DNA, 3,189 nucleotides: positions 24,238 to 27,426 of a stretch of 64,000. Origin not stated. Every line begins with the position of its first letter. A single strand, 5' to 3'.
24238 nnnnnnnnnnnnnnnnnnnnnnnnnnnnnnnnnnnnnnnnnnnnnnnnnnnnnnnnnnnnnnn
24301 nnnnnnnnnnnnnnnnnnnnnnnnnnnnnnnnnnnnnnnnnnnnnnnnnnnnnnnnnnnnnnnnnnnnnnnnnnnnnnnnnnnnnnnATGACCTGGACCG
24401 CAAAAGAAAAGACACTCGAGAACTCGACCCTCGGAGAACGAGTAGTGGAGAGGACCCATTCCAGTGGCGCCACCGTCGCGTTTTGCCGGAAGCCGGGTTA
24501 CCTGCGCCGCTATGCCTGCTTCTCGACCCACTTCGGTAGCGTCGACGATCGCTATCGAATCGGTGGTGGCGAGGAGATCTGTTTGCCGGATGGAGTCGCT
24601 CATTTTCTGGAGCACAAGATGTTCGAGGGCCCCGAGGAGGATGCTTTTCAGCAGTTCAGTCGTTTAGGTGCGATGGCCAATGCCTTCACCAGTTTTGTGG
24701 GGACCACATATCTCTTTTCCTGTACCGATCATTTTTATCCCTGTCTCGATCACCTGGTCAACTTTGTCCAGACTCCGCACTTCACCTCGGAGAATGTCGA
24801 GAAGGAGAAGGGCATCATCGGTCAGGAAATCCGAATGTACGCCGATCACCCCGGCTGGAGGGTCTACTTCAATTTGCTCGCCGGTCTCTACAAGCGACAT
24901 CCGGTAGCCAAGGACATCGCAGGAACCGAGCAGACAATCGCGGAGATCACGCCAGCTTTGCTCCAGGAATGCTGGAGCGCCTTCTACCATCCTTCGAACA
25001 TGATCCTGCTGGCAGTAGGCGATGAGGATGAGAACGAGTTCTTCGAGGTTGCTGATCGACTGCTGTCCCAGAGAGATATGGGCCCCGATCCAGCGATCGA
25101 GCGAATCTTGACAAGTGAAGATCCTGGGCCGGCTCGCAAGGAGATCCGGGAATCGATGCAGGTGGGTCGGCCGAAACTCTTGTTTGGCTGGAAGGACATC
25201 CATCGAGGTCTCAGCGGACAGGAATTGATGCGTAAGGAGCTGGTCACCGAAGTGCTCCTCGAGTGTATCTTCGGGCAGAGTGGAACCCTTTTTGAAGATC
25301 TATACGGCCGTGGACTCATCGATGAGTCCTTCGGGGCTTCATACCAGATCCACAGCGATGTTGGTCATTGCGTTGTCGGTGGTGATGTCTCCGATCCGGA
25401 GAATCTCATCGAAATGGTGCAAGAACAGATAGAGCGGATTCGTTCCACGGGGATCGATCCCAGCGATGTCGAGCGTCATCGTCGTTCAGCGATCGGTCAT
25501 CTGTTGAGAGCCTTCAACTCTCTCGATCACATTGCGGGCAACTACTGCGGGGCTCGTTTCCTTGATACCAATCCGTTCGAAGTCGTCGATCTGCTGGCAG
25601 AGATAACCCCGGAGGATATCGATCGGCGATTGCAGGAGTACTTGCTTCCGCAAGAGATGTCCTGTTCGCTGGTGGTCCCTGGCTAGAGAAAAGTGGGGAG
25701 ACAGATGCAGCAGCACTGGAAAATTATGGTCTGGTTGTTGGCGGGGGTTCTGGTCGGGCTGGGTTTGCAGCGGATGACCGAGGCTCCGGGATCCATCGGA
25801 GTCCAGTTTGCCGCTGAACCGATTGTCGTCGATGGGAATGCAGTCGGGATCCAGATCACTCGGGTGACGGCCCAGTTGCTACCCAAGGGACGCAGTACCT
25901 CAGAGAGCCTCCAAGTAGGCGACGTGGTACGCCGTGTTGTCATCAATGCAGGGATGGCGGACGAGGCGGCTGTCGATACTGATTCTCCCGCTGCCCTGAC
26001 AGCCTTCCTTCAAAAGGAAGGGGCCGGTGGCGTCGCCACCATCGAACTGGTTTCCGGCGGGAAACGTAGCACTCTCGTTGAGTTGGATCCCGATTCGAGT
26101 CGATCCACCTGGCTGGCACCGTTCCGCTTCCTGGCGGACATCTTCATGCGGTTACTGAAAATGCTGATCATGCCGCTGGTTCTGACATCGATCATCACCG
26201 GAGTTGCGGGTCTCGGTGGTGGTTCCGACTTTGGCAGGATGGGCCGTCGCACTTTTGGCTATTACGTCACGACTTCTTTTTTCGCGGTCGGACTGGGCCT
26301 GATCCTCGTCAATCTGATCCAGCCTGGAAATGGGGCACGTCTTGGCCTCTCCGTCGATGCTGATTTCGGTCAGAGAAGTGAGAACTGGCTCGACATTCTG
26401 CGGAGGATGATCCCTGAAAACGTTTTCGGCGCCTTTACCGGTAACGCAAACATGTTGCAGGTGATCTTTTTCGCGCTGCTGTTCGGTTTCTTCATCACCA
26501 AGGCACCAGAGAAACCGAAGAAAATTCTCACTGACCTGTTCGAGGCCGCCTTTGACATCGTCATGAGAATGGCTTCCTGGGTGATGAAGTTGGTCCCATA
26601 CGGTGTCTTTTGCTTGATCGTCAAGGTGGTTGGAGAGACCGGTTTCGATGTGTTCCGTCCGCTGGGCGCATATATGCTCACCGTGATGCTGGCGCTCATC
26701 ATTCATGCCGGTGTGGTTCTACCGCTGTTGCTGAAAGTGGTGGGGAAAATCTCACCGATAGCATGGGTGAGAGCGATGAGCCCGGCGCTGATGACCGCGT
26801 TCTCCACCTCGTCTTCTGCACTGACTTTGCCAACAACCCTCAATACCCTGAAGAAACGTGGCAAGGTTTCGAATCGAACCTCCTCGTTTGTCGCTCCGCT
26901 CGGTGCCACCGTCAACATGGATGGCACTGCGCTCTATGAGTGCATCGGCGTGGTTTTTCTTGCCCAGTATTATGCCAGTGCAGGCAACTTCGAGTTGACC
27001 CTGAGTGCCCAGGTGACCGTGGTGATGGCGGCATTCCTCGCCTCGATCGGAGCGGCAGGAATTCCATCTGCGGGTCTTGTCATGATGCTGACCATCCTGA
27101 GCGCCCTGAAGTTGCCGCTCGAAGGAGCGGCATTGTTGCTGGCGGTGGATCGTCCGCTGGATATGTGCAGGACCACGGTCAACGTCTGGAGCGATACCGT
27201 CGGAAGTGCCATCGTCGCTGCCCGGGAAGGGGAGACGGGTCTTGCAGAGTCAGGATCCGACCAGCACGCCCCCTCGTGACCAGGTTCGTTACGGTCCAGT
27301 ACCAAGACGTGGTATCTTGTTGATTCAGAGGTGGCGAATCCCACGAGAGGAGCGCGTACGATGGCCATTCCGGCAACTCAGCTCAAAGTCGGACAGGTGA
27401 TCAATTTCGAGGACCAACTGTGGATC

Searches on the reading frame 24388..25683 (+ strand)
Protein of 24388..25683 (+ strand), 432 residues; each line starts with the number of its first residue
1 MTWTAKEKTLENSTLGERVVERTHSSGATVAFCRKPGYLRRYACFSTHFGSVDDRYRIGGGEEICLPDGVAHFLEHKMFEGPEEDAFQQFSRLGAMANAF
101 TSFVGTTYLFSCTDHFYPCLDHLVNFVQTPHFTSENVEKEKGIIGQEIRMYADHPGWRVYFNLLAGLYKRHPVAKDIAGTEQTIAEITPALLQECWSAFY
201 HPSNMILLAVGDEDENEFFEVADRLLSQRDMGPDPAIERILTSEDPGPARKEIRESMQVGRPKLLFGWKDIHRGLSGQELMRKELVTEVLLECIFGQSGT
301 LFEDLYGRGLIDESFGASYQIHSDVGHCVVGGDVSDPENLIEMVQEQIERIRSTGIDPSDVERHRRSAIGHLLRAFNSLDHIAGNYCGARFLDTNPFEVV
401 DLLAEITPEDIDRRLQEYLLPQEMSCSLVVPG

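Call 28: search_protein_families(library=pfam, proteins=[window:24388-25683:+], max_evalue=0.00001)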
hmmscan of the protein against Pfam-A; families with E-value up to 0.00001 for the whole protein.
window:24388-25683:+ (432 aa): 2 families
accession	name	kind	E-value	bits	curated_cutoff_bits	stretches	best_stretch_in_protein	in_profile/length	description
PF05193.26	Peptidase_M16_C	-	1.7e-17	64.3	23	1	187-366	2-179/181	Peptidase M16 inactive domain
PF00675.25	Peptidase_M16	-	2.9e-15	56.9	22.3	1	68-180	31-148/149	Insulinase (Peptidase family M16)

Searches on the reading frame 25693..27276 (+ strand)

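Call 28: search_protein_families(library=pfam, proteins=[window:25693-27276:+], max_evalue=0.00001)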
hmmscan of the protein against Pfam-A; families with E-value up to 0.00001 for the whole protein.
window:25693-27276:+ (528 aa): 1 family
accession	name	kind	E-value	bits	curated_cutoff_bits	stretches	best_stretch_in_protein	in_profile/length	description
PF00375.23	SDF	-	5.3e-120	401.4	27.9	1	139-510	21-386/387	Sodium:dicarboxylate symporter family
